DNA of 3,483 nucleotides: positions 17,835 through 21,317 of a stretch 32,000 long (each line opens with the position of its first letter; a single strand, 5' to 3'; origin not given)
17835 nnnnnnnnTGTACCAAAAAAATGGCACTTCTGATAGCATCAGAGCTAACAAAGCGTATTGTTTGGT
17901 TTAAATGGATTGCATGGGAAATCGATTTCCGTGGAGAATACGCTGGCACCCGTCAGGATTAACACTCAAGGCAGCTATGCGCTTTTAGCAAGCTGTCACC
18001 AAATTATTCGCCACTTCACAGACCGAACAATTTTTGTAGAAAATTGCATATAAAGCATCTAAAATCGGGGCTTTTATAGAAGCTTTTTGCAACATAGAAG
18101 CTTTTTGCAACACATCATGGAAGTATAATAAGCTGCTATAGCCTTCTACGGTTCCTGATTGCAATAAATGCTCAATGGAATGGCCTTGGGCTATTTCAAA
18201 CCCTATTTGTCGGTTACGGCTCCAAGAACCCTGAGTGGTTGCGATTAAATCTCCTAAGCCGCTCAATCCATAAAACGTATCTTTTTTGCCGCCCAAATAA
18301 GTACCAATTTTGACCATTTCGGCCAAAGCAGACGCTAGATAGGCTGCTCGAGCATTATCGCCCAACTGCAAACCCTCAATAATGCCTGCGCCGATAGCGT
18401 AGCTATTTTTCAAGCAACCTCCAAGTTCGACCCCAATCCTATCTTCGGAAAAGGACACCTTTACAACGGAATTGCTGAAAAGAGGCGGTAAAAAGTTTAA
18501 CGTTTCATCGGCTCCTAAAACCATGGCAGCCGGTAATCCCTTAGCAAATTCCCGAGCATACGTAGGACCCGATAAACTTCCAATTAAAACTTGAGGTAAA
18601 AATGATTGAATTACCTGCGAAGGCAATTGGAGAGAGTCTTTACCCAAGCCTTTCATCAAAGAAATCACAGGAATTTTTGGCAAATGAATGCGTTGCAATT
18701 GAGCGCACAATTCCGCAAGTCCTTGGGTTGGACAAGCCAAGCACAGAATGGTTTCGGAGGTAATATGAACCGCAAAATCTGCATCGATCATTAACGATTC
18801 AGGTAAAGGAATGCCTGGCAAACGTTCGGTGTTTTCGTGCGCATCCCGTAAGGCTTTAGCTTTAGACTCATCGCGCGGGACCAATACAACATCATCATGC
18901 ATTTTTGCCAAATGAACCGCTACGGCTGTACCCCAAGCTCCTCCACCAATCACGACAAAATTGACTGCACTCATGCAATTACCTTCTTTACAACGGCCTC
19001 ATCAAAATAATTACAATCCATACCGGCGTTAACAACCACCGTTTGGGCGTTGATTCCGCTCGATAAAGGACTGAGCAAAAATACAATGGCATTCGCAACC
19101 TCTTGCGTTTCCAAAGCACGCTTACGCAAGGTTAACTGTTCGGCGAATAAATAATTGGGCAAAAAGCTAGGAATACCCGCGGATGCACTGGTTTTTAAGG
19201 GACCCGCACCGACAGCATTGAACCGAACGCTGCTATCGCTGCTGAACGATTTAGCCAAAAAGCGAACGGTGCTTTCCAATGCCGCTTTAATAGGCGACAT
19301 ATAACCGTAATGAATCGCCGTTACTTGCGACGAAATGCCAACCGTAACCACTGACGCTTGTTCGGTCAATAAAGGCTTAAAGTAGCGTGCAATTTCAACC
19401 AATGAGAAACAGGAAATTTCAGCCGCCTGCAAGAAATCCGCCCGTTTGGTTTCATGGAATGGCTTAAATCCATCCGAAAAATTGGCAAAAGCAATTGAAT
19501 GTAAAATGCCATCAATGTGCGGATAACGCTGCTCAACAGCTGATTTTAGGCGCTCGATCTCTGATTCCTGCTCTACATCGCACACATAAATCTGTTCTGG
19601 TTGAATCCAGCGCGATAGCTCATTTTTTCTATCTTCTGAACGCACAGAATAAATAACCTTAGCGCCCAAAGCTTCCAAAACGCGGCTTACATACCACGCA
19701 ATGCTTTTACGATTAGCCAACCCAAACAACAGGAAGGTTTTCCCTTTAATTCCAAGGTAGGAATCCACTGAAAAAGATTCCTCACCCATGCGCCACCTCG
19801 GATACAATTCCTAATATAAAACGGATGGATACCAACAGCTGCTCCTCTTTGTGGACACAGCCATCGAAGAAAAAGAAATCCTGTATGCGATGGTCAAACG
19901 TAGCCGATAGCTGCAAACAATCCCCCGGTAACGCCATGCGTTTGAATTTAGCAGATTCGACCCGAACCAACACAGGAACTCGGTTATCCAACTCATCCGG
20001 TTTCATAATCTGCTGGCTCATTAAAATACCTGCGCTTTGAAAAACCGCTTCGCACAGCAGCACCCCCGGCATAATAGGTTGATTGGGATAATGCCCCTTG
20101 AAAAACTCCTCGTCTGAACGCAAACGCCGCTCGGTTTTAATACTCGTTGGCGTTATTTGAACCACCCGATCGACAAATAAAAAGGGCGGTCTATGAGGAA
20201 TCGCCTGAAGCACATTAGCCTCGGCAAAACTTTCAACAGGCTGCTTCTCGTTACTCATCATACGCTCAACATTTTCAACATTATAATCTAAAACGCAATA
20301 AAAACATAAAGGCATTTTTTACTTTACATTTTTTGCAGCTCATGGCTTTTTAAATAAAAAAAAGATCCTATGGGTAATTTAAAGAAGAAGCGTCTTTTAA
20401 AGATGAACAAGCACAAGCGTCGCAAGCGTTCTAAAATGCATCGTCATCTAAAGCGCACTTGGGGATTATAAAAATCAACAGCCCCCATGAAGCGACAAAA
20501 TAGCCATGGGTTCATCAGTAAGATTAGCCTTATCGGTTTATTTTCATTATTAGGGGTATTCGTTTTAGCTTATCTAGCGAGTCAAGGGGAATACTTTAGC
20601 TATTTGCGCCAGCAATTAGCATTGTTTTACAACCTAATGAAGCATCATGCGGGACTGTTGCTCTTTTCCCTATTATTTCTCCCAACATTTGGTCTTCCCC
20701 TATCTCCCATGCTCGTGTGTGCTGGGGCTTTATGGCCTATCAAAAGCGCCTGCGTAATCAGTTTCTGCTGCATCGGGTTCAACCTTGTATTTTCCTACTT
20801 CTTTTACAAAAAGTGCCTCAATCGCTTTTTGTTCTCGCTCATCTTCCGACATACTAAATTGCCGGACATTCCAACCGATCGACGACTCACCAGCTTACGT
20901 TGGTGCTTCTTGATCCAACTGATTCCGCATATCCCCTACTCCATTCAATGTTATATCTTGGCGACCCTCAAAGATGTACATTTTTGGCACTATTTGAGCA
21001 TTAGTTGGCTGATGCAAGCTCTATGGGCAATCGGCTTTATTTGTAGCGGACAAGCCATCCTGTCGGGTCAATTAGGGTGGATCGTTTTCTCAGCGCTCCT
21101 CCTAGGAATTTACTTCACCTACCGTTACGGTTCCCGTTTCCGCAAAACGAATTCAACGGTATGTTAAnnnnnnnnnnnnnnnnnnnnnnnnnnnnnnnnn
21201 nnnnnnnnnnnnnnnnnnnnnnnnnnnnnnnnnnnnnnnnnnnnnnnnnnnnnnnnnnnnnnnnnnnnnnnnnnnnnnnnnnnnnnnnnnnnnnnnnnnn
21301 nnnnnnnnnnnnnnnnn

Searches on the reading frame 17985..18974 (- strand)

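Call 10: search_protein_families(library=ncbifam, proteins=[window:17985-18974:-], max_evalue=0.00001)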
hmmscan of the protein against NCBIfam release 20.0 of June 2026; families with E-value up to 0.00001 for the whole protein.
window:17985-18974:- (329 aa): 14 families
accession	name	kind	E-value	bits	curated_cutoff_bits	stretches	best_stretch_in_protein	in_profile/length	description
NF000942.0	PRK00094.1-4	subfamily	1.1e-81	274.7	257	1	5-327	4-326/334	NAD(P)H-dependent glycerol-3-phosphate dehydrogenase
NF000940.0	PRK00094.1-2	subfamily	8.6e-80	268.7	202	1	6-326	3-321/330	NAD(P)H-dependent glycerol-3-phosphate dehydrogenase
NF011211.0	PRK14618.1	equivalog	2.9e-67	227.2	489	1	4-282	5-283/328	NAD(P)H-dependent glycerol-3-phosphate dehydrogenase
NF000941.0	PRK00094.1-3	equivalog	5.6e-64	216.5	423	1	7-326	5-325/336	NAD(P)H-dependent glycerol-3-phosphate dehydrogenase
NF011212.0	PRK14619.1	equivalog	2.3e-63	214.2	377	1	70-325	45-299/309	NAD(P)H-dependent glycerol-3-phosphate dehydrogenase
NF009098.0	PRK12439.1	equivalog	6.3e-63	213.2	436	1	4-272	8-278/341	NAD(P)H-dependent glycerol-3-phosphate dehydrogenase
NF000946.0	PRK00094.2-4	equivalog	8e-63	212.4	455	1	6-327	7-326/342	NAD(P)H-dependent glycerol-3-phosphate dehydrogenase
NF000939.0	PRK00094.1-1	equivalog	1.7e-59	201.6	473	1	3-326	5-328/339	NAD(P)H-dependent glycerol-3-phosphate dehydrogenase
NF011213.0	PRK14620.1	equivalog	1.4e-57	195.3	478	1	7-326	4-325/326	NAD(P)H-dependent glycerol-3-phosphate dehydrogenase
NF000944.0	PRK00094.2-2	equivalog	2.6e-56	191.1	603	1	3-327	20-341/371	NAD(P)H-dependent glycerol-3-phosphate dehydrogenase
TIGR03376.1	glycerol3P_DH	equivalog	5.4e-50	170.5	285.5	1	7-321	3-338/342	glycerol-3-phosphate dehydrogenase (NAD(+))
NF000943.0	PRK00094.2-1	equivalog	1.3e-45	156.2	400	1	7-326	4-293/296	NAD(P)H-dependent glycerol-3-phosphate dehydrogenase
NF000947.0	PRK00094.2-5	equivalog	9.9e-41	140.2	251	1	5-312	6-314/323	NAD(P)H-dependent glycerol-3-phosphate dehydrogenase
NF000945.0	PRK00094.2-3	equivalog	3.8e-30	105.8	491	1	7-270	4-284/352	NAD(P)H-dependent glycerol-3-phosphate dehydrogenase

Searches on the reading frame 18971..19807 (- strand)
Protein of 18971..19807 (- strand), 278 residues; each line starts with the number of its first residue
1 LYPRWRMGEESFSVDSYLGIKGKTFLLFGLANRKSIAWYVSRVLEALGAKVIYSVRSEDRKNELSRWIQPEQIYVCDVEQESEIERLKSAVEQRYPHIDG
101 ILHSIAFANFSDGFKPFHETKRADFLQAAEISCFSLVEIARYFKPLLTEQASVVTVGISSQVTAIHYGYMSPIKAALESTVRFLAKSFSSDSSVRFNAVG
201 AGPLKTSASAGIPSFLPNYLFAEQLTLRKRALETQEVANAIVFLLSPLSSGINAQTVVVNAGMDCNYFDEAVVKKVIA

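Call 10: search_protein_families(library=ncbifam, proteins=[window:18971-19807:-], max_evalue=0.00001)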
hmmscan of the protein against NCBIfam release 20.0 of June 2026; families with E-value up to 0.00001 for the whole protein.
window:18971-19807:- (278 aa): 81 families (the best 25 are shown)
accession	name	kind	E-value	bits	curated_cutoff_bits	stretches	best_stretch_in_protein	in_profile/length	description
NF004748.0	PRK06079.1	equivalog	8.7e-53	179.1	362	1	20-263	5-249/252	enoyl-ACP reductase FabI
NF005615.0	PRK07370.1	equivalog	6e-52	176.5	391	1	18-264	3-255/259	enoyl-ACP reductase FabI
NF006369.1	PRK08594.1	equivalog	4.5e-51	173.7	370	1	20-263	4-252/256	enoyl-ACP reductase FabI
NF006266.0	PRK08415.1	equivalog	1.9e-46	158.6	441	1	20-264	3-250/274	enoyl-ACP reductase FabI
NF005717.0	PRK07533.1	equivalog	1.7e-45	155.7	337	1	19-264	8-256/259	enoyl-ACP reductase FabI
NF005078.0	PRK06505.1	equivalog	1.2e-41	142.7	446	1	20-264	5-252/271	enoyl-ACP reductase FabI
NF005908.0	PRK07889.1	equivalog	1.9e-41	142.5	299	1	20-264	5-252/256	enoyl-ACP reductase FabI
NF005422.0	PRK06997.1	equivalog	3.5e-40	138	440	1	20-265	4-253/262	enoyl-ACP reductase FabI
NF006019.0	PRK08159.1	equivalog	1.3e-39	136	452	1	20-264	8-255/272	enoyl-ACP reductase FabI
NF006428.0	PRK08690.1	equivalog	2e-35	122.3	462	1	20-267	4-256/261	enoyl-ACP reductase FabI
NF005938.0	PRK07984.1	equivalog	1.2e-34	119.8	477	1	20-270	4-258/262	enoyl-ACP reductase FabI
NF005145.0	PRK06603.1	equivalog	7.8e-32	110.7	456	1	20-263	6-252/260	enoyl-ACP reductase FabI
NF040631.2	InhA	exception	9.4e-30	104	430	1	21-212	4-198/257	NADH-dependent enoyl-ACP reductase InhA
NF004957.0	PRK06300.1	equivalog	1.1e-25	90.5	356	1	82-264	104-286/299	enoyl-[acyl-carrier-protein] reductase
NF005909.0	PRK07890.1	subfamily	1e-18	67.6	258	1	45-262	28-256/260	short chain dehydrogenase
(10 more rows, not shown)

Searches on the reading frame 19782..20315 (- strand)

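Call 10: search_protein_families(library=ncbifam, proteins=[window:19782-20315:-], max_evalue=0.00001)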
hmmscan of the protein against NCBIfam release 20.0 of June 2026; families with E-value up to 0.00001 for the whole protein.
window:19782-20315:- (177 aa): 6 families
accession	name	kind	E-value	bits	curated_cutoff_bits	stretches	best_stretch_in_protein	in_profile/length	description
NF009667.0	PRK13188.1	equivalog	3.7e-32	111.6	465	1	18-171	309-460/464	bifunctional UDP-3-O-[3-hydroxymyristoyl] N-acetylglucosamine deacetylase/3-hydroxyacyl-ACP dehydratase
NF000582.1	PRK00006.1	equivalog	6.2e-32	110.4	113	1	34-163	4-130/137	3-hydroxyacyl-ACP dehydratase FabZ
TIGR01750.1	fabZ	equivalog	3.9e-31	107.8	155.15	1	34-163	5-134/141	3-hydroxyacyl-ACP dehydratase FabZ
NF058663.1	cispen_cyc_AmcE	equivalog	1.8e-14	54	140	1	35-165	9-137/153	cispentacin biosynthesis cyclizing decarboxylase AmcE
NF003509.0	PRK05174.1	equivalog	4.2e-08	33.2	124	1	39-100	29-96/172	bifunctional 3-hydroxydecanoyl-ACP dehydratase/trans-2-decenoyl-ACP isomerase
TIGR01749.1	fabA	equivalog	3.1e-06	27.2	238.15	1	42-100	28-93/169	3-hydroxyacyl-[acyl-carrier-protein] dehydratase FabA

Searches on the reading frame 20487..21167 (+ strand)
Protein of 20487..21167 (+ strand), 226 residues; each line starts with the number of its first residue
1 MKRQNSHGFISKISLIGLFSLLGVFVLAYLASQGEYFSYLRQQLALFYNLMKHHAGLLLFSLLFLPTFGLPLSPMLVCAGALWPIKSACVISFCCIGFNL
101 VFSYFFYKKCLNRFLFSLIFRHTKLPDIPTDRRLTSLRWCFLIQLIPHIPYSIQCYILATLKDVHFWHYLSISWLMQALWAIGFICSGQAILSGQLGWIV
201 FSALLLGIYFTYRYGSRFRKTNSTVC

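Call 10: search_protein_families(library=ncbifam, proteins=[window:20487-21167:+], max_evalue=0.00001)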
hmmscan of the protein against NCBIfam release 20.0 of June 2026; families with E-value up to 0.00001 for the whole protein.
window:20487-21167:+ (226 aa): 0 families

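Call 46: search_protein_families(library=pfam, proteins=[window:20487-21167:+], max_evalue=0.1)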
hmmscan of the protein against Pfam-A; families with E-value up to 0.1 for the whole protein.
window:20487-21167:+ (226 aa): 1 family
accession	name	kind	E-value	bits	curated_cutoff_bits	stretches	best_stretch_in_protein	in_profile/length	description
PF09335.16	VTT_dom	-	6e-08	33.6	33.9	1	70-189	1-122/123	VTT domain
